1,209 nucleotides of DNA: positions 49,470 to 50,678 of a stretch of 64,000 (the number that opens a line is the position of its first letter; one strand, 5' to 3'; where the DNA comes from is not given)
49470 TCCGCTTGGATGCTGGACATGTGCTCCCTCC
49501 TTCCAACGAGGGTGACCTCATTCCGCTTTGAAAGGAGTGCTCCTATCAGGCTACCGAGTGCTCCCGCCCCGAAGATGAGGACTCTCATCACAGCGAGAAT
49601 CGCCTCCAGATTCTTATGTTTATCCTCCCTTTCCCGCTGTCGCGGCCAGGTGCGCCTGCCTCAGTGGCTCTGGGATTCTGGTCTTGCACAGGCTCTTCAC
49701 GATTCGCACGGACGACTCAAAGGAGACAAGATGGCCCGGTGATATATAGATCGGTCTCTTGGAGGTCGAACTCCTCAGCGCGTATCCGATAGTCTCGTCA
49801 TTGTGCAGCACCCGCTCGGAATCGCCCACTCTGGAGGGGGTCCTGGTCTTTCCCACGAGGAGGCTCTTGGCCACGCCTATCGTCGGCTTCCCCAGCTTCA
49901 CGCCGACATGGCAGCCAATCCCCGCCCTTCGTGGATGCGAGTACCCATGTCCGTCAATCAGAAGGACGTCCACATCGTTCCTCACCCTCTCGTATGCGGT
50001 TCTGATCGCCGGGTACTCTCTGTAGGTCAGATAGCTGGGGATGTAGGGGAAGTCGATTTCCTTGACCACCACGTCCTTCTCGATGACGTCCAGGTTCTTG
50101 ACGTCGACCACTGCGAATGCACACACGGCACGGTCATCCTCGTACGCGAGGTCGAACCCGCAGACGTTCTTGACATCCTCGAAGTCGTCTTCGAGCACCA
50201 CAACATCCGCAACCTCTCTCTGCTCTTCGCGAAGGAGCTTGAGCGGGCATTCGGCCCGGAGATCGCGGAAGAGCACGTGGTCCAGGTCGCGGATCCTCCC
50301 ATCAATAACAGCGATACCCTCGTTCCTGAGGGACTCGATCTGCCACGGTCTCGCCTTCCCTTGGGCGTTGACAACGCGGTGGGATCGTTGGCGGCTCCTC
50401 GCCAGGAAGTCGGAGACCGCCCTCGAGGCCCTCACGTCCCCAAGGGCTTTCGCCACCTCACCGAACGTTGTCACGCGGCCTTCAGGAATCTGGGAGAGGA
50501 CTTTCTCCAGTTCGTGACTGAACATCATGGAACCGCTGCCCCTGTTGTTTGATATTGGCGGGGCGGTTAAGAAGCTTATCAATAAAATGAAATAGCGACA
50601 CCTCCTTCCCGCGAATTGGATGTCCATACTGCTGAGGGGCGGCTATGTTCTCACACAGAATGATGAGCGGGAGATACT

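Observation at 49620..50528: Alkyltransferase-like (Cys to Ser) domain fused to endonuclease V, alongside a separate canonical Ogt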

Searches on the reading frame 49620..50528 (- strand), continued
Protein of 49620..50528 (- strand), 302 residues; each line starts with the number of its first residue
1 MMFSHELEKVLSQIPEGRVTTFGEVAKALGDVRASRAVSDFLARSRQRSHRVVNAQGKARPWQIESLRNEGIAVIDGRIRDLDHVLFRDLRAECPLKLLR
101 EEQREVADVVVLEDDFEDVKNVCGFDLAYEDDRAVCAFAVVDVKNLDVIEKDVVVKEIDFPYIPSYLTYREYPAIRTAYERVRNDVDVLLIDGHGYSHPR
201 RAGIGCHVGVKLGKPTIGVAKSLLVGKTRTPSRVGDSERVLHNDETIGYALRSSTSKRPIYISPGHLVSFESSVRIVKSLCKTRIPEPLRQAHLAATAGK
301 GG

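Call 44: find_related_loci(query=A1, collection=genome_contigs, flank=3000)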
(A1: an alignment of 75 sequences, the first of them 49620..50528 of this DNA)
Query A1 (302 aa) in genome_contigs; peptide patterns used: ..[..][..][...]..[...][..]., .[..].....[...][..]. (x = any residue, [..] = any of these).
600 stretches matched a pattern (row limit reached: there are more); 596 encode a relative of the query (tblastn E <= 1e-3); the best 80 are kept; 80 distinct loci.
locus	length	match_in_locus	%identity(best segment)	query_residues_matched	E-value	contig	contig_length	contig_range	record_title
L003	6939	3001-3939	43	1-302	5e-75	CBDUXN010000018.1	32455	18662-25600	MAG TPA_asm: uncultured Thermoplasmata archaeon isolate SRR22302370_concoct_146 genome assembly, contig: ERZ25074855.783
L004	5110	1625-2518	43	12-300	1e-73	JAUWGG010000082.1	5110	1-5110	MAG: Methanobacteriota archaeon isolate CSMAG_2236 CSMAG_2236_k141_2755932_length_5110_cov_8.1089, whole genome shotgun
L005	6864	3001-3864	42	10-296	1e-73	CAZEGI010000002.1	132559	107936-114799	MAG TPA_asm: uncultured archaeon isolate SRP098346_co1_96 genome assembly, contig: NODE_10_length_132559_cov_44.423882,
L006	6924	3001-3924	39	3-296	9e-71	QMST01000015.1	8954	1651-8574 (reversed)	MAG: Thermoplasmata archaeon isolate B8_G13 B8_Guay13_scaffold_00581, whole genome shotgun sequence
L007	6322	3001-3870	43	1-288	3e-70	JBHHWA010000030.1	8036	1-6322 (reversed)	MAG: Thermoplasmata archaeon isolate S.3.sp3_bin.18 NODE_1101_length_8036_cov_8.432402, whole genome shotgun sequence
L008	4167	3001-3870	41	10-293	5e-68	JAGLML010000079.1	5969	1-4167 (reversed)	MAG: Thermoplasmatales archaeon isolate RS_5_57 ROV157_5.bin.57.fa_79, whole genome shotgun sequence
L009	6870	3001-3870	42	1-288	1e-67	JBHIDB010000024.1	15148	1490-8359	MAG: Thermoplasmata archaeon isolate Baj_3_bin.8 NODE_448_length_15148_cov_24.039621, whole genome shotgun sequence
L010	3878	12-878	42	13-298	3e-67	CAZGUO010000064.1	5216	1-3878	MAG TPA_asm: uncultured Thermoplasmatales archaeon isolate binchicken_co184_243 genome assembly, contig: NODE_34268_leng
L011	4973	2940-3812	41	13-296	6e-67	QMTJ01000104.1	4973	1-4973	MAG: Thermoplasmata archaeon isolate B24_G9 B24_Guay9_scaffold_32953, whole genome shotgun sequence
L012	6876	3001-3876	44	3-292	2e-66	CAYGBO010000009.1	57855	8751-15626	MAG TPA_asm: uncultured Methanomassiliicoccales archaeon isolate ERP108616_co2_547 genome assembly, contig: NODE_511_len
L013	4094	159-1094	42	1-302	4e-66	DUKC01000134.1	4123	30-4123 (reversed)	MAG TPA_asm: Thermoplasmata archaeon isolate UBA9212 contig_44955, whole genome shotgun sequence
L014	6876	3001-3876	39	13-297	5e-66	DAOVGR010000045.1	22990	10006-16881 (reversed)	MAG TPA_asm: Thermoplasmatales archaeon isolate CSMAG_1140 CSMAG_1140_k141_659305_length_22990_cov_9.9913, whole genome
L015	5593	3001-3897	39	10-298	2e-65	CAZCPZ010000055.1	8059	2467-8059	MAG TPA_asm: uncultured Thermoplasmatales archaeon isolate binchicken_co6_501 genome assembly, contig: NODE_11509_length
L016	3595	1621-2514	38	9-299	2e-65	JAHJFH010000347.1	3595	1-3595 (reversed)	MAG: Thermoplasmatota archaeon isolate Modern_marine_glass_biofilm.mb.18 Modern_marine_glas.mb.18_k141_1109539, whole ge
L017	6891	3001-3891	39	10-299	4e-65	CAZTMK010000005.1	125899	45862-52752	MAG TPA_asm: uncultured Thermoplasmatales archaeon isolate SRP323688_co1_285 genome assembly, contig: NODE_275_length_12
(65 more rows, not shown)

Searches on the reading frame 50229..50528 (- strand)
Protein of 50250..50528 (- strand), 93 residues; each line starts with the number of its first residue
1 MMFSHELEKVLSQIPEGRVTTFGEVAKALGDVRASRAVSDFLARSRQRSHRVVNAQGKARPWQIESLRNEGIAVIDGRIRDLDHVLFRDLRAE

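Call 21: search_solved_structures(query=window:50250-50528:-, max_evalue=10, show_alignments=5)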
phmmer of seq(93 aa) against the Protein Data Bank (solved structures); distinct sequences matched with E-value up to 10: 12.
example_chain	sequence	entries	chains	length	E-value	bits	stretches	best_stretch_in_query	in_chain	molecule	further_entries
2kif_A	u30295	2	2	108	5.6e-05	26.6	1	6-59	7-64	O6-methylguanine-DNA methyltransferase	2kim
8etq_A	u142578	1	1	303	0.00018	25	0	49-84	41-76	k-cTRP5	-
3gva_A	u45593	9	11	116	0.008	19.8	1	10-60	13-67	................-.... protein 1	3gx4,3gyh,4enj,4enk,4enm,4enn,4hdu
4bhb_A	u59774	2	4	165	0.19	15.4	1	3-59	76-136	METHYLATED-DNA--PROTEIN-CYSTEINE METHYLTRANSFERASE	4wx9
4bhc_A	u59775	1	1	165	0.19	15.3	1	3-59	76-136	METHYLATED-DNA--PROTEIN-CYSTEINE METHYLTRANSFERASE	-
4wxd_A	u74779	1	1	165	0.19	15.3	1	3-59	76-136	Methylated-DNA--protein-cysteine methyltransferase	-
4wxc_A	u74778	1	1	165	0.21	15.3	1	3-59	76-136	Methylated-DNA--protein-cysteine methyltransferase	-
1sfe_A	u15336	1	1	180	0.43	14.2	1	3-59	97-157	ADA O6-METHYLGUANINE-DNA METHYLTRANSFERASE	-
3a2f_B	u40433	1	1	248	0.53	13.9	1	5-75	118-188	DNA polymerase sliding clamp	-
1iz5_A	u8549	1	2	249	0.54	13.9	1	5-75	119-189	Proliferating cell nuclear antigen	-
8sy8_A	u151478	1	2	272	1.1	12.9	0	15-81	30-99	4-formylbenzenesulfonate dehydrogenase TsaC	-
28jw_W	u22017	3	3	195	1.6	12.4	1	35-73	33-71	Large ribosomal subunit protein bL28c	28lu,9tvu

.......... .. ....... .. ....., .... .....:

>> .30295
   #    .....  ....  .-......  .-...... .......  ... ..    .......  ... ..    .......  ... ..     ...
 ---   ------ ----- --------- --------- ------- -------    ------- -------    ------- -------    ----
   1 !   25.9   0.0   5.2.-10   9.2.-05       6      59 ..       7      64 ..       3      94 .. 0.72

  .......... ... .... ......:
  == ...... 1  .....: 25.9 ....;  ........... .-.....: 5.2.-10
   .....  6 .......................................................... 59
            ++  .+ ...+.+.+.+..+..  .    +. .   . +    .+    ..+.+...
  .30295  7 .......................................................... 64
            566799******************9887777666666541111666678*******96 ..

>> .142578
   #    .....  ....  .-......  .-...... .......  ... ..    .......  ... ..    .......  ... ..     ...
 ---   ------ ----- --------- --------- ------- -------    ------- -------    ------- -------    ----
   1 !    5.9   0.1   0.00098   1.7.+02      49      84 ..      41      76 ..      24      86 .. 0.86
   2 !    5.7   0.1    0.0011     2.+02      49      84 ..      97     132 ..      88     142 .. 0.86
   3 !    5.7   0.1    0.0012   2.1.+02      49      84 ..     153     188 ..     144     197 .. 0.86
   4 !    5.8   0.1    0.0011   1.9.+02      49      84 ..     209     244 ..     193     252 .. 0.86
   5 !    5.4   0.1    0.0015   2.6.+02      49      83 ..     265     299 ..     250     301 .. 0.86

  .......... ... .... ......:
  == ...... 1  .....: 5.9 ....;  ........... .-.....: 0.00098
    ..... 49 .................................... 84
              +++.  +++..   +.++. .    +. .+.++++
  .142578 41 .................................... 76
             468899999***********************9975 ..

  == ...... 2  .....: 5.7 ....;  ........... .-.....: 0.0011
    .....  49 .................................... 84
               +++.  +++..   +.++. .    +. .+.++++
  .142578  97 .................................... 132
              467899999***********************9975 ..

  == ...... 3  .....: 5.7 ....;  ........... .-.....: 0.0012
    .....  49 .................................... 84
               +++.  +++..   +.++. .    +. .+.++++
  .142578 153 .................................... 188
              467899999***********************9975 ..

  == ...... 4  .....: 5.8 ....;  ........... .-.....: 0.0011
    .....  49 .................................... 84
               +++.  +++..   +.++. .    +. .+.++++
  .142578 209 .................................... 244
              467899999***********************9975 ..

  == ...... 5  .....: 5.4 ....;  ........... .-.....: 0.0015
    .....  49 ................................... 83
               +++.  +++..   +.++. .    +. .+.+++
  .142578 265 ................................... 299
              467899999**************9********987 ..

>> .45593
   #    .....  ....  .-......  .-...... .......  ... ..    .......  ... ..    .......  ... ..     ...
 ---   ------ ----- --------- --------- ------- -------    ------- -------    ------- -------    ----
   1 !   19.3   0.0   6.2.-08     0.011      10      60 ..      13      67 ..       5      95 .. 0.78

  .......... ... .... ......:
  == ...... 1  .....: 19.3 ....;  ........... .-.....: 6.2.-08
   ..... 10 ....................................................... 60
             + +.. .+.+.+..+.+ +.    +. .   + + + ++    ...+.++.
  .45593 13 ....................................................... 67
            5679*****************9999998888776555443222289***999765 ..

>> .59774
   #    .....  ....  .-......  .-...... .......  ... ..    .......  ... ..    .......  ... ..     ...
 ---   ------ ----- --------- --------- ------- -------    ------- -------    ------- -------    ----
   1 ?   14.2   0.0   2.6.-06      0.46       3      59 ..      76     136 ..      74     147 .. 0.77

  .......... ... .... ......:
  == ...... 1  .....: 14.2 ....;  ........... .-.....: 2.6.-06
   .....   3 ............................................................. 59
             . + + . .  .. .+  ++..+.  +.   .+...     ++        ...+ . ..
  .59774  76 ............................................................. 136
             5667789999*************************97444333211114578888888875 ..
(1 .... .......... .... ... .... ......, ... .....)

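Call 34: predict_structure(alignment_id=A2)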
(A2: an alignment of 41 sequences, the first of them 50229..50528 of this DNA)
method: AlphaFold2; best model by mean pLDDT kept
length: 100 residues; sequences in the alignment: 41
mean_pLDDT: 90.1   pTM: 0.81
mean pLDDT of the five models: 90.1, 89.3, 88.6, 87.6, 86.0
residues with pLDDT >= 90: 66; 70-90: 32; 50-70: 2; < 50: 0
segments of 3 or more residues with pLDDT < 50: none
pLDDT, mean of each block of 10 residues (from residue 1): 84 95 94 90 84 94 94 95 94 78
secondary structure, 60 per line:
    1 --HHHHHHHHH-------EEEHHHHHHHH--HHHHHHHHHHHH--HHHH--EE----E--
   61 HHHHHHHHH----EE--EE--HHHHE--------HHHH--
elements in order: H3-11 E19-21 H22-29 H32-43 H46-49 H61-69 H82-85 H95-98

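Call 36: fold_search(model_id=the predicted structure, library=pdb)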
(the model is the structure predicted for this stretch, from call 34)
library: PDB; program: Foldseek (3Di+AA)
matches with E <= 10: 64; with E <= 0.001: 3
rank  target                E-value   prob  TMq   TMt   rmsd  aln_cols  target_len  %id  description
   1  2kif_MODEL_1_A        7.2e-05  1.00  0.70  0.69   2.1        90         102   33  Solution NMR structure of an O6-methylguanine DNA methyltransferase family protein from Vibrio parahaemolyticu (released 2009-06-30)
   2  3gva_A                2.5e-04  1.00  0.72  0.68   2.5       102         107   22  Crystal Structure Analysis of S. Pombe ATL (released 2009-06-09)
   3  3gx4_X                9.4e-04  1.00  0.69  0.64   3.1       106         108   24  Crystal Structure Analysis of S. Pombe ATL in complex with DNA (released 2009-06-09)
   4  1sfe                  3.7e-03  1.00  0.62  0.39   2.6        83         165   25  ADA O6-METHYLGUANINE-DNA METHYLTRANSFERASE FROM ESCHERICHIA COLI (released 1996-12-23)
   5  1yfh_C                6.6e-03  1.00  0.60  0.42   2.4        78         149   26  wt Human O6-Alkylguanine-DNA Alkyltransferase Bound To DNA Containing an Alkylated Cytosine (released 2005-12-13)
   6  1yfh_A                7.9e-03  1.00  0.53  0.33   2.7        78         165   26  wt Human O6-Alkylguanine-DNA Alkyltransferase Bound To DNA Containing an Alkylated Cytosine (released 2005-12-13)
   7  5llq_A                9.5e-03  1.00  0.63  0.44   2.4        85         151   25  Crystal structure of Sulfolobus solfataricus O6-methylguanine methyltransferase C119F variant (released 2016-11-09)
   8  4zye                  9.5e-03  1.00  0.56  0.38   3.3        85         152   24  Crystal structure of Sulfolobus solfataricus O6-methylguanine methyltransferase (released 2015-08-12)
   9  1qnt                  1.0e-02  1.00  0.55  0.35   2.9        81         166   25  X-ray structure of human O6alkylguanine-DNA alkyltransferase (released 1999-12-16)
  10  4bhb                  1.0e-02  0.97  0.47  0.29  12.2       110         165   24  Crystal structure of Mycobacterium tuberculosis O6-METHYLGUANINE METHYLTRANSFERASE (released 2013-04-17)
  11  4wxd                  1.1e-02  1.00  0.57  0.36   6.9        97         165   25  Crystal structure of Mycobacterium tuberculosis OGT-R37K (released 2015-11-04)
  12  1yfh_B                1.2e-02  1.00  0.55  0.36   2.8        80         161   25  wt Human O6-Alkylguanine-DNA Alkyltransferase Bound To DNA Containing an Alkylated Cytosine (released 2005-12-13)
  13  1t38_A                1.2e-02  1.00  0.57  0.39   2.7        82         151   26  HUMAN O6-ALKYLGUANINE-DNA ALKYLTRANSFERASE BOUND TO DNA CONTAINING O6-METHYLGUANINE (released 2004-07-13)
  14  4zyd_A                1.5e-02  1.00  0.59  0.41   3.0        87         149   24  Crystal structure of Sulfolobus solfataricus O6-methylguanine methyltransferase in complex with modified DNA (released 2015-08-12)
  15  4bhc                  1.9e-02  1.00  0.59  0.37   5.6        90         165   27  CRYSTAL STRUCTURE OF THE M. TUBERCULOSIS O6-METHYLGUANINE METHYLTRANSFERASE R37L VARIANT (released 2013-04-17)
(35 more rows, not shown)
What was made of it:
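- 50274..50528 (-): N-terminal AGT/ATL-fold domain (residues 1-85), Cys-less and with shortened loops. Foldseek of the N-domain model gives 2kif TM 0.70 and 3gva TM 0.72 (call 36).
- On Alkyltransferase-like (ATL) proteins: Top Foldseek hits 2kif (TM 0.70) and 3gva (TM 0.72) (calls 34, 36).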

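Call 38: search_solved_structures(query=A2, max_evalue=0.001, show_alignments=5)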
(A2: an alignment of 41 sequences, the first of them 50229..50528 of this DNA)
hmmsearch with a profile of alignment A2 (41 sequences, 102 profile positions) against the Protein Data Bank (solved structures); distinct sequences matched with E-value up to 0.001: 48.
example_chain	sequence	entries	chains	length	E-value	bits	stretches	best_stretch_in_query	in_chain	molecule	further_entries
2kif_A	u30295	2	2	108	1.5e-14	57.2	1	3-87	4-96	O6-methylguanine-DNA methyltransferase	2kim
3gva_A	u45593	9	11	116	5.1e-14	55.5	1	2-83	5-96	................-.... protein 1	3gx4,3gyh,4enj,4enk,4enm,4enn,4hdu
1sfe_A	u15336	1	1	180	6.9e-11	45.4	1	2-73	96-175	ADA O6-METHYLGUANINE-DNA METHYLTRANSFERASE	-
6ga0_A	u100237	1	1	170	2.5e-09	40.4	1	7-81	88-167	Methylated-DNA--protein-cysteine methyltransferase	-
8aes_A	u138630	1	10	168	5.6e-09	39.3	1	7-81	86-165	Methylated-DNA--protein-cysteine methyltransferase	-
4zyg_A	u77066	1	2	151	1.6e-08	37.8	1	7-76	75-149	Methylated-DNA--protein-cysteine methyltransferase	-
4zye_A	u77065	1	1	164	2e-08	37.5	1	7-76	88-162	Methylated-DNA--protein-cysteine methyltransferase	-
4zyd_A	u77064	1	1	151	6.3e-08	35.9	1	7-76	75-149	Methylated-DNA--protein-cysteine methyltransferase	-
4wxd_A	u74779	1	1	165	6.3e-08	35.9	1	2-71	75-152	Methylated-DNA--protein-cysteine methyltransferase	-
4bhb_A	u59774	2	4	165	6.3e-08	35.9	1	2-71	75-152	METHYLATED-DNA--PROTEIN-CYSTEINE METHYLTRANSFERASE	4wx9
4bhc_A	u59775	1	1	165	6.3e-08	35.9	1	2-71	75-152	METHYLATED-DNA--PROTEIN-CYSTEINE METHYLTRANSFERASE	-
4wxc_A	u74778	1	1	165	8.6e-08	35.5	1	2-70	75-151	Methylated-DNA--protein-cysteine methyltransferase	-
4zyh_A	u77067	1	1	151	8.6e-08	35.5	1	7-76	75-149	Methylated-DNA--protein-cysteine methyltransferase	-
5llq_A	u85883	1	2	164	1.2e-07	35.1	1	7-76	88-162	Methylated-DNA--protein-cysteine methyltransferase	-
1yfh_A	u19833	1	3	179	1.9e-07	34.4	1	5-64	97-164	Methylated-DNA--protein-cysteine methyltransferase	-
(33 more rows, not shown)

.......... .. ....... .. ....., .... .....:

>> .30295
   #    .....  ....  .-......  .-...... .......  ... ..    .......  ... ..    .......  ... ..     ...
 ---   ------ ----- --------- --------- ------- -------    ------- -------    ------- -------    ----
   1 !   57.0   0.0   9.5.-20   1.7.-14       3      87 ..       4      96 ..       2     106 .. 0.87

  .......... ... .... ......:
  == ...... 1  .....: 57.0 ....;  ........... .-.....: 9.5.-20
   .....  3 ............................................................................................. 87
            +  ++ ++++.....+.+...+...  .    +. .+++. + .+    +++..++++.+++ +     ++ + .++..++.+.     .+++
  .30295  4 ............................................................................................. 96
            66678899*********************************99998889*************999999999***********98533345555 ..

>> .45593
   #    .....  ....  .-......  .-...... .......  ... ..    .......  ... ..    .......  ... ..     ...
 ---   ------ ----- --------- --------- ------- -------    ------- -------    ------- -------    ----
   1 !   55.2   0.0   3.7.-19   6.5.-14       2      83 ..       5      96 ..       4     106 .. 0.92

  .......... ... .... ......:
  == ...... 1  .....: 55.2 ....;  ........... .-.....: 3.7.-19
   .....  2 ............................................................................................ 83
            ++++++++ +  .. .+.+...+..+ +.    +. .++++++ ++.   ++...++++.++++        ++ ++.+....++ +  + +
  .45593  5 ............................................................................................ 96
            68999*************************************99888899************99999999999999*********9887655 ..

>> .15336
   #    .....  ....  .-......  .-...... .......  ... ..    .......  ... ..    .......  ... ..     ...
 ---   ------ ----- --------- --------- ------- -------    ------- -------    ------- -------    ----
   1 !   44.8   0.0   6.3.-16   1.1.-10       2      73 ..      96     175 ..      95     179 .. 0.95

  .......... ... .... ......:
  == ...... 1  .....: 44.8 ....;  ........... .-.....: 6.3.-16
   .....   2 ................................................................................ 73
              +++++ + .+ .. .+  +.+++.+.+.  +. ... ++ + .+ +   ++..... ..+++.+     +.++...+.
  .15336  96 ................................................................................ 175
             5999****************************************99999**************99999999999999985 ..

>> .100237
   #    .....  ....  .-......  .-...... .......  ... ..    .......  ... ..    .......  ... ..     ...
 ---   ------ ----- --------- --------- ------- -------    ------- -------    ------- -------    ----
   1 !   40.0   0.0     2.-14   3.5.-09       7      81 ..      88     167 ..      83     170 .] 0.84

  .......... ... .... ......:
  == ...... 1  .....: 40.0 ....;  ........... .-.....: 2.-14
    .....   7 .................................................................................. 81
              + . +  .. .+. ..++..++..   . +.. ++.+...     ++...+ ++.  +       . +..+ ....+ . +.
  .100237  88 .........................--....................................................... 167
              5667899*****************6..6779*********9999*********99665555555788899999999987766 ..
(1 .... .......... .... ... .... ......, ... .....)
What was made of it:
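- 50274..50528 (-): Best PDB sequence hits are ATLs 2kif and 3gva (calls 21, 38).
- The domain has the AGT/ATL fold, and ATLs are its best structural and sequence matches in the PDB (calls 21, 36, 38).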
